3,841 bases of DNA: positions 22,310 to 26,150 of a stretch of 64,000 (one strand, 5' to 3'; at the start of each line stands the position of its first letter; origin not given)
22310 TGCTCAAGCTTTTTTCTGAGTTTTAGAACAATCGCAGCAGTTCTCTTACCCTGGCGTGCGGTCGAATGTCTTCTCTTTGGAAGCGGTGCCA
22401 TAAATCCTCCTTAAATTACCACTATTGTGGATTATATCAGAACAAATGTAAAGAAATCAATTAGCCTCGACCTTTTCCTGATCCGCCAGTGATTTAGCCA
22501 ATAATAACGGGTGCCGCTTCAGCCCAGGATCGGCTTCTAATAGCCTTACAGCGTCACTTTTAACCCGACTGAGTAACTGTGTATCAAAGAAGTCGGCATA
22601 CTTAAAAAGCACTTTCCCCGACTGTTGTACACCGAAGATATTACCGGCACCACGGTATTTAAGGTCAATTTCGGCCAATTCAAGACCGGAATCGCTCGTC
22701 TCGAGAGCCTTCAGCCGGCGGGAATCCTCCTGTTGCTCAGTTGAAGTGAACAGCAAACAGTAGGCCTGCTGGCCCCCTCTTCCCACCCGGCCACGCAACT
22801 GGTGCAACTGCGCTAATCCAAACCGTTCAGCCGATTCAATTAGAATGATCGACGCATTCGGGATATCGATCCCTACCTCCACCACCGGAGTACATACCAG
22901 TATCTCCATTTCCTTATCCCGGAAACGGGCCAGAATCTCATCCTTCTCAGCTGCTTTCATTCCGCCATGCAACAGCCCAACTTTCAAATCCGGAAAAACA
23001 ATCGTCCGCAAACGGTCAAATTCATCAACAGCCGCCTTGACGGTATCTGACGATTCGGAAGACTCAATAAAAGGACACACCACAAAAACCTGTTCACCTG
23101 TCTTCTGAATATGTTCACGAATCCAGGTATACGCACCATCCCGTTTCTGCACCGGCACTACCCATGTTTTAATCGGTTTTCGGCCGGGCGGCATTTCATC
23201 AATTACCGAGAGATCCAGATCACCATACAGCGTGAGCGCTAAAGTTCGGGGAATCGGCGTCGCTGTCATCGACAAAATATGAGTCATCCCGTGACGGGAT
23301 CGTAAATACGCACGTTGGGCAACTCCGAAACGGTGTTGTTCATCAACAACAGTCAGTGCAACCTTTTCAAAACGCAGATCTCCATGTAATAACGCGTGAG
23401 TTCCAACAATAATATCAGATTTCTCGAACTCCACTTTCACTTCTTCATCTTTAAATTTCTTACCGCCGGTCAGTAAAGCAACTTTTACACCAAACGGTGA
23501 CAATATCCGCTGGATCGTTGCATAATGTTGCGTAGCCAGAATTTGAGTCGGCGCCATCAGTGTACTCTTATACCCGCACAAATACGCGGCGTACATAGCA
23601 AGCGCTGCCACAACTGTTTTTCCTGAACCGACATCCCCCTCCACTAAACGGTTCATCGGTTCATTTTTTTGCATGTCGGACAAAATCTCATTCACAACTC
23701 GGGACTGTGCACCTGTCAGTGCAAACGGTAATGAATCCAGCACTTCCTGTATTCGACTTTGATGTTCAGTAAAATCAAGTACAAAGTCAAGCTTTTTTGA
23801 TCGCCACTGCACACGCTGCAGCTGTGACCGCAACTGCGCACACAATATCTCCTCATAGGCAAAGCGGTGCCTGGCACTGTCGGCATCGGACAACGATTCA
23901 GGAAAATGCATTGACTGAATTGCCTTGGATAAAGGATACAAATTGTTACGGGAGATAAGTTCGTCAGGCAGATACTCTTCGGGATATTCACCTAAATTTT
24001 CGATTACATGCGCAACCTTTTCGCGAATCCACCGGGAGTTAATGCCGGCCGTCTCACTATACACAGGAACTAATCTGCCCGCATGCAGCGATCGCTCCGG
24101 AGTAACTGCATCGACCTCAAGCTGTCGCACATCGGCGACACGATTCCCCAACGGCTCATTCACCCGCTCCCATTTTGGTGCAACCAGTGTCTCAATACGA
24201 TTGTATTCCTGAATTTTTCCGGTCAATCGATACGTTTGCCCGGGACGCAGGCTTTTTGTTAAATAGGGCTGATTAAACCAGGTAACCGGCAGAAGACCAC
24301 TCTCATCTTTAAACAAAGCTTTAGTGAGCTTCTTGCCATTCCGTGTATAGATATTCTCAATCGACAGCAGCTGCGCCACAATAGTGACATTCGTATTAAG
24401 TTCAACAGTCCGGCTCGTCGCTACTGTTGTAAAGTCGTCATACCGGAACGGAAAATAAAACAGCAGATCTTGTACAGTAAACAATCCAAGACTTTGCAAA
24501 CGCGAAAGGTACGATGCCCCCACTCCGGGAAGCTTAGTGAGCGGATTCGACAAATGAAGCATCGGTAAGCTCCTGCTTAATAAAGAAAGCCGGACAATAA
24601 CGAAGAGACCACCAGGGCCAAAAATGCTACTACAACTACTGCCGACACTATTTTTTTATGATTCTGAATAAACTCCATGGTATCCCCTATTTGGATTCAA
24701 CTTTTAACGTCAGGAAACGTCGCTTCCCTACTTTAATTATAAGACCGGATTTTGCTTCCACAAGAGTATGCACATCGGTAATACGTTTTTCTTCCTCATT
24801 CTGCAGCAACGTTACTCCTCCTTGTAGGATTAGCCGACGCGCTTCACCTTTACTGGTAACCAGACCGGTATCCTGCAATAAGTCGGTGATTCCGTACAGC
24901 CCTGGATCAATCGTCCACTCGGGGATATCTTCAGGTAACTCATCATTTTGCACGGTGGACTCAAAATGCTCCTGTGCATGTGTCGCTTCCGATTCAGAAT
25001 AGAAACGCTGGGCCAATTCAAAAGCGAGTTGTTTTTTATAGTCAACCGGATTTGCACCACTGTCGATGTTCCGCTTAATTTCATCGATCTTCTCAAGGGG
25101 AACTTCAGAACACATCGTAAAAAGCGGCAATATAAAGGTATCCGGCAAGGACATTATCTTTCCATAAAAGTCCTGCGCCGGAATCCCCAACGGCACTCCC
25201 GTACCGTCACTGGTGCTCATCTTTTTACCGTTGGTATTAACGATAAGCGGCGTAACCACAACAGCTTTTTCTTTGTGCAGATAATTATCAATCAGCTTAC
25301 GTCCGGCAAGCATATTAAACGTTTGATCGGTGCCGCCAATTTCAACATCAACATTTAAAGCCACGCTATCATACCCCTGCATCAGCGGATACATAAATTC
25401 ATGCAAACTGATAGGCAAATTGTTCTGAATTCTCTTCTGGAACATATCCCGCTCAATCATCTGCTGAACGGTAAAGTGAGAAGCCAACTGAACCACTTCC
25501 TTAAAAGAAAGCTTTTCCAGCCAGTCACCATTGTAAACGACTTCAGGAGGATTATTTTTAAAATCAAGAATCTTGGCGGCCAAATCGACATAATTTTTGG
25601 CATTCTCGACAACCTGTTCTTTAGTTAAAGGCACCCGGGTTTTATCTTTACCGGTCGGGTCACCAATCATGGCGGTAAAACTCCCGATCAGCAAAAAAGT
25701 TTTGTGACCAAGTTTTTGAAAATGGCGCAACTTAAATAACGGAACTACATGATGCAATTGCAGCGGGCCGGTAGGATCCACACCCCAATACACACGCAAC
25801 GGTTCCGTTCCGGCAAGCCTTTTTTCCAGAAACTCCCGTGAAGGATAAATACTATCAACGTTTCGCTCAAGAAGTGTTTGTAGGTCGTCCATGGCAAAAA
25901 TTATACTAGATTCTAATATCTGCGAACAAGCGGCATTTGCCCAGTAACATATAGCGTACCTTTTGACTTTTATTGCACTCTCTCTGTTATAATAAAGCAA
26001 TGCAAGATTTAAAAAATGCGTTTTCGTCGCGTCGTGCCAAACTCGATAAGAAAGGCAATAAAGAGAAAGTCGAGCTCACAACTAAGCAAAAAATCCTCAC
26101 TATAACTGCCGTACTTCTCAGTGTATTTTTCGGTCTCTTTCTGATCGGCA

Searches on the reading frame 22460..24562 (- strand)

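Call 61: search_protein_families(library=pfam, proteins=[window:22460-24562:-], max_evalue=0.001)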
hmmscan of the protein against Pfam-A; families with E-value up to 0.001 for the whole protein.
window:22460-24562:- (701 aa): 8 families
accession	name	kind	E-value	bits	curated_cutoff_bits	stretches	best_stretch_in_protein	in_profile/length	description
PF00270.35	DEAD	-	2.1e-25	89.8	26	1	285-441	3-164/167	DEAD/DEAH box helicase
PF00271.37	Helicase_C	-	9.3e-21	74.6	23.5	1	481-597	6-110/110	Helicase conserved C-terminal domain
PF17191.10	RecG_wedge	-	3.3e-16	59.7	23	1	13-132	7-126/162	RecG wedge domain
PF04851.21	ResIII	-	2e-10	41.3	22.5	1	282-436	4-162/164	Type III restriction enzyme, res subunit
PF01336.31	tRNA_anti-codon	-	1.8e-08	34.6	27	1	59-132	1-73/75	OB-fold nucleic acid binding domain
PF19833.4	RecG_dom3_C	-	7.2e-08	32.8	26.8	1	625-683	3-63/87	ATP-dependent DNA helicase RecG, domain 3, C-terminal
PF22590.2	Cas3-like_C_2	-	4.2e-05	24.2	27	1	506-596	10-104/106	CRISPR-associated nuclease/helicase Cas3, C-terminal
PF07517.20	SecA_DEAD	-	8.6e-05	22.4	24.6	1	304-395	92-180/290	SecA DEAD-like domain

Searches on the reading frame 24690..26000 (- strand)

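Call 61: search_protein_families(library=pfam, proteins=[window:24690-26000:-], max_evalue=0.001)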
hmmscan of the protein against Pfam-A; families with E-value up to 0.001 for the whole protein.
window:24690-26000:- (437 aa): 3 families
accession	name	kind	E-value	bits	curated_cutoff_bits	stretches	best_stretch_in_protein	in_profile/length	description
PF00579.31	tRNA-synt_1b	-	1.4e-63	215.4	21.1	1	65-349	3-290/292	tRNA synthetases class I (W and Y)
PF22421.1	SYY_C-terminal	-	3.9e-05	23.9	27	1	356-429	6-80/83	Tyrosine--tRNA ligase SYY-like C-terminal domain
PF12655.13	CDIF630_02480-like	-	0.00028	21.2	25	1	118-139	11-32/36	Spore surface protein CDIF630_02480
